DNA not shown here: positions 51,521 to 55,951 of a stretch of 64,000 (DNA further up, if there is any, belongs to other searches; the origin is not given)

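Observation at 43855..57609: Candidate surface-glycoprotein biogenesis module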

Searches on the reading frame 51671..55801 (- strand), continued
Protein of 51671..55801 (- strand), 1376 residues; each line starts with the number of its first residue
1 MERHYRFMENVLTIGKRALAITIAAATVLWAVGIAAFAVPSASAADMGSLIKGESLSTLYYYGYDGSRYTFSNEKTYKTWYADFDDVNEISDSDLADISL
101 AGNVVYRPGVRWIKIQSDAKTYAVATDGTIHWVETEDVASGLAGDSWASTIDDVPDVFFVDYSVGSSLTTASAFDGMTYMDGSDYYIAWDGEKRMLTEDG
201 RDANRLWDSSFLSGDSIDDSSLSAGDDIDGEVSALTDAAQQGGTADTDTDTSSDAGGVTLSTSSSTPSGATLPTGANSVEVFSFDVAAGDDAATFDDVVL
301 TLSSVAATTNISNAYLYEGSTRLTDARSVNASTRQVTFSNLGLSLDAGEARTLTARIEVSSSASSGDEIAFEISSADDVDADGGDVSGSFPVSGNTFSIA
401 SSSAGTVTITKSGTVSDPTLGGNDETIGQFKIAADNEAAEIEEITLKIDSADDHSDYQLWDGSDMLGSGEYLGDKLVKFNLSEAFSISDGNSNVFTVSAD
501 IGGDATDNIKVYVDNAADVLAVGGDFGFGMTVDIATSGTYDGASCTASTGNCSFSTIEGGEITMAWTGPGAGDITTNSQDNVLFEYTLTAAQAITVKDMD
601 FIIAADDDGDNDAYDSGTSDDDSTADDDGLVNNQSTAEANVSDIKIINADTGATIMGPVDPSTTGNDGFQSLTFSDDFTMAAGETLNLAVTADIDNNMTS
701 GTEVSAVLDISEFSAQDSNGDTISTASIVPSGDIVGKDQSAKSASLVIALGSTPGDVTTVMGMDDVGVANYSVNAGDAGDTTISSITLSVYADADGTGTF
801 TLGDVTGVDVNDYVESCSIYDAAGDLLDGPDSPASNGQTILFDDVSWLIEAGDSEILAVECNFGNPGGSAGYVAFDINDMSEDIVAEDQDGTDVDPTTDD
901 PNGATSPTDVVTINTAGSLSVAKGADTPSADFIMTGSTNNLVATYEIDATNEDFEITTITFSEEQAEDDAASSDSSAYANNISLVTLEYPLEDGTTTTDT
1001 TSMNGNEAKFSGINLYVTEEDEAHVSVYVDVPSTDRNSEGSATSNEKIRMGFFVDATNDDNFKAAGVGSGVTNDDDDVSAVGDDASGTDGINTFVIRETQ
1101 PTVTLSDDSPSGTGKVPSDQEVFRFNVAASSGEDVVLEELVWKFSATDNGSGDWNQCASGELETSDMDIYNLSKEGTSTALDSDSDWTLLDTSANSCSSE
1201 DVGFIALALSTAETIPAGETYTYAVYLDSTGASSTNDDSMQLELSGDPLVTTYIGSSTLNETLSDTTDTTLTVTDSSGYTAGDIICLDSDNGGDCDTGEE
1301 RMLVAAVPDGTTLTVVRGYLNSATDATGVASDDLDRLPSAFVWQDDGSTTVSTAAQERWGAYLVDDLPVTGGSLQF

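Call 76: search_protein_families(library=pfam, proteins=[L079:15042-17414:+, L079:17450-18658:-, L079:18661-20568:+, L079:20498-21496:+, L079:21971-22642:+, L008:9552-10610:-, L008:10756-12435:-, L008:12620-13426:+, L008:13814-15190:-, L008:15114-16034:-], max_evalue=0.001)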
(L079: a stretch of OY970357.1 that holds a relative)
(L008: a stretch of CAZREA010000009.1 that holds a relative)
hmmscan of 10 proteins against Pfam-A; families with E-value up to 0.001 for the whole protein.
L079:15042-17414:+ (790 aa): 2 families
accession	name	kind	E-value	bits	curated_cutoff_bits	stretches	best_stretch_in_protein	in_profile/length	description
PF04932.20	Wzy_C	-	1.3e-16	61.1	31.7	1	206-360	2-149/149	O-Antigen ligase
PF13414.12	TPR_11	-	0.00068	19.7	26.8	0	573-596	12-35/42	TPR repeat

L079:17450-18658:- (402 aa): 6 families
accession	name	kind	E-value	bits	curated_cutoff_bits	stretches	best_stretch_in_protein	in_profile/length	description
PF13692.12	Glyco_trans_1_4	-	1.1e-25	91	27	1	227-363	5-139/142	Glycosyl transferases group 1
PF00534.26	Glycos_transf_1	-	2.4e-24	86.2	26.4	1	214-378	6-170/172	Glycosyl transferases group 1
PF13579.12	Glyco_trans_4_4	-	5.5e-18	66.3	29.7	1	33-197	1-158/158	Glycosyl transferase 4-like domain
PF13439.12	Glyco_transf_4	-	3.6e-14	53.6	28.5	1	32-200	1-168/170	Glycosyltransferase Family 4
PF20706.3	GT4-conflict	-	4.4e-06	26.4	26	1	297-392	281-383/385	Family 4 Glycosyltransferase in conflict systems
PF13477.12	Glyco_trans_4_2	-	4.7e-06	27.2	23.4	1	23-171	2-137/139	Glycosyl transferase 4-like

L079:18661-20568:+ (635 aa): 4 families
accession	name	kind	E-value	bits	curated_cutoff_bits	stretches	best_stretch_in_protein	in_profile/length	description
PF00733.27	Asn_synthase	-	1.3e-96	324.8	21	1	254-630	1-353/354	Asparagine synthase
PF13537.11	GATase_7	-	4.4e-44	149.9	25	1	47-167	1-122/123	Glutamine amidotransferase domain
PF13522.11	GATase_6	-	4.4e-41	140.4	27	1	32-162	1-130/130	Glutamine amidotransferase domain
PF12481.13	DUF3700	-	4.4e-07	30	27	1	103-165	106-175/228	Aluminium induced protein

L079:20498-21496:+ (332 aa): 7 families
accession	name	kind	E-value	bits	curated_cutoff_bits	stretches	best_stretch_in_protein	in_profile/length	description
PF01370.27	Epimerase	-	2e-54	185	20.9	1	26-260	1-240/240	NAD dependent epimerase/dehydratase family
PF16363.11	GDP_Man_Dehyd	-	1.1e-53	183.3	27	1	27-323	1-332/332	GDP-mannose 4,6 dehydratase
PF02719.21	Polysacc_synt_2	-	1.3e-08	34.8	20.2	1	26-130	1-120/293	Polysaccharide biosynthesis protein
PF07993.18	NAD_binding_4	-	8.4e-08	32.1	20.1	1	71-195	73-206/258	Male sterility protein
PF04321.23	RmlD_sub_bind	-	3.3e-07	30.1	27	1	25-297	2-248/287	RmlD substrate binding domain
PF01073.25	3Beta_HSD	-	7e-07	29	22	1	27-177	1-157/280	3-beta hydroxysteroid dehydrogenase/isomerase family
PF00106.31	adh_short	-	7.7e-05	22.7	26.6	1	24-84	1-62/195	short chain dehydrogenase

L079:21971-22642:+ (223 aa): 4 families
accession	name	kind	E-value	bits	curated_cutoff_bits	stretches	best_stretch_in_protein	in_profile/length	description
PF00534.26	Glycos_transf_1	-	8.8e-41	139.7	26.4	1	35-199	2-170/172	Glycosyl transferases group 1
PF13692.12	Glyco_trans_1_4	-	4.1e-33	115.1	27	1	50-184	3-139/142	Glycosyl transferases group 1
PF13524.12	Glyco_trans_1_2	-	2.5e-10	40.9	25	1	78-215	16-142/144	Glycosyl transferase-like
PF20706.3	GT4-conflict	-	7.2e-06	25.7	26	1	109-163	269-323/385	Family 4 Glycosyltransferase in conflict systems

L008:9552-10610:- (352 aa): 3 families
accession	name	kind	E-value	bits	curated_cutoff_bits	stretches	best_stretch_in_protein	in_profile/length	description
PF12146.15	Hydrolase_4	-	1.8e-06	27.9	27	0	118-175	60-114/239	Serine aminopeptidase, S33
PF07859.19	Abhydrolase_3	-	0.00054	20.2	25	0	131-178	69-118/210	alpha/beta hydrolase fold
PF00561.26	Abhydrolase_1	-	0.00096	19.3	25.8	0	123-221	59-158/245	alpha/beta hydrolase fold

L008:10756-12435:- (559 aa): 0 families

L008:12620-13426:+ (268 aa): 0 families

L008:13814-15190:- (458 aa): 0 families

L008:15114-16034:- (306 aa): 1 family
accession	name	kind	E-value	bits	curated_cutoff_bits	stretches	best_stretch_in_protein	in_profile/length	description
PF00892.27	EamA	-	9.7e-25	87.9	28.2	2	11-144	2-134/135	EamA-like transporter family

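Call 87: search_protein_families(library=pfam, proteins=[L001:712-2241:+, L079:15042-17414:+], max_evalue=1)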
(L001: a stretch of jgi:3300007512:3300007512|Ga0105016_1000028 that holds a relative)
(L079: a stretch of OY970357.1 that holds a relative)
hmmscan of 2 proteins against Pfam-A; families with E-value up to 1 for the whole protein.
L001:712-2241:+ (509 aa): 2 families
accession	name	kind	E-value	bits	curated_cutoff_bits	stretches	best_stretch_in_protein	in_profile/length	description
PF04932.20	Wzy_C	-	3.5e-12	46.8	31.7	1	269-436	2-149/149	O-Antigen ligase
PF09997.14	DUF2238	-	0.15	12.3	26.4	1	235-286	58-109/140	Predicted membrane protein (DUF2238)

L079:15042-17414:+ (790 aa): 8 families
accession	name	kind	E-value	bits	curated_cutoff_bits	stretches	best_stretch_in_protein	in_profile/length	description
PF04932.20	Wzy_C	-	1.3e-16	61.1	31.7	1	206-360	2-149/149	O-Antigen ligase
PF13414.12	TPR_11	-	0.00068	19.7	26.8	1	573-596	12-35/42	TPR repeat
PF07719.23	TPR_2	-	0.016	15.8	27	1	591-621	3-33/34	Tetratricopeptide repeat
PF13371.12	TPR_9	-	0.016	15.7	35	1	568-620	8-60/73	Tetratricopeptide repeat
PF13431.12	TPR_17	-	0.017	15.8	24.4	0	578-605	2-29/34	Tetratricopeptide repeat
PF14559.12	TPR_19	-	0.018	15.8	25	1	569-607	5-43/68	Tetratricopeptide repeat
PF00515.34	TPR_1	-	0.022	15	27.8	1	591-621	3-33/34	Tetratricopeptide repeat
PF13181.12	TPR_8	-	0.055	14.1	25.7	1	590-621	2-33/34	Tetratricopeptide repeat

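Call 88: search_protein_families(library=ncbifam, proteins=[L001:712-2241:+, L079:15042-17414:+, L079:18661-20568:+], max_evalue=0.001)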
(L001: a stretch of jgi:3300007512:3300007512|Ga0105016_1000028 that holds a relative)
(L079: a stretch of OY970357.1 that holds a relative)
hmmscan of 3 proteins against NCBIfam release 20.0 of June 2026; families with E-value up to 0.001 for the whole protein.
L001:712-2241:+ (509 aa): 0 families

L079:15042-17414:+ (790 aa): 4 families
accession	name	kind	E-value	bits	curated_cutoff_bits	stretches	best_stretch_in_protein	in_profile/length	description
NF040959.1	MamA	equivalog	1.7e-06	27.6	200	1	569-652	119-201/204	magnetosome protein MamA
TIGR02917.1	PEP_TPR_lipo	equivalog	1.2e-05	23.4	312.2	1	569-654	581-665/899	XrtA/PEP-CTERM system TPR-repeat protein PrsT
NF007302.0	PRK09782.1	equivalog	0.00037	18.6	1223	1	564-651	588-673/990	phage receptor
TIGR02521.1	type_IV_pilW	equivalog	0.00087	18.9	154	0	569-652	45-127/234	type IV pilus biogenesis/stability protein PilW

L079:18661-20568:+ (635 aa): 9 families
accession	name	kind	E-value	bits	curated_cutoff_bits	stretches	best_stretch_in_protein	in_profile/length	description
TIGR03108.1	eps_aminotran_1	hypoth_equivalog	1.3e-153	513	816.9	1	1-631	1-626/628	XrtA/PEP-CTERM system amidotransferase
TIGR01536.1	asn_synth_AEB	equivalog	1.1e-137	460.2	267.1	1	2-567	1-517/517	asparagine synthase (glutamine-hydrolyzing)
TIGR03104.1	trio_amidotrans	equivalog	1.5e-122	409.8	570.1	2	1-395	1-387/589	N-acetylglutaminylglutamine amidotransferase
NF006949.0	PRK09431.1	equivalog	3.2e-90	303.2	499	3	1-170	1-169/554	asparagine synthase B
NF033535.1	lass_lactam_cya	exception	2.2e-74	251.2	525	2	1-384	1-375/668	lasso peptide isopeptide bond-forming cyclase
NF033561.1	macrolact_Ik_Al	subfamily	3.7e-20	72.1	300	1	130-631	88-556/561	albusnodin/ikarugamycin family macrolactam cyclase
TIGR01134.1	purF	equivalog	1.1e-11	44.8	350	1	57-170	81-203/432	amidophosphoribosyltransferase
NF001484.0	PRK00331.1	subfamily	1.5e-10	40.1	381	1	42-169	66-201/601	isomerizing glutamine--fructose-6-phosphate transaminase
TIGR01135.1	glmS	equivalog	2.7e-10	39.4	418.05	1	43-169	66-200/607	glutamine--fructose-6-phosphate transaminase (isomerizing)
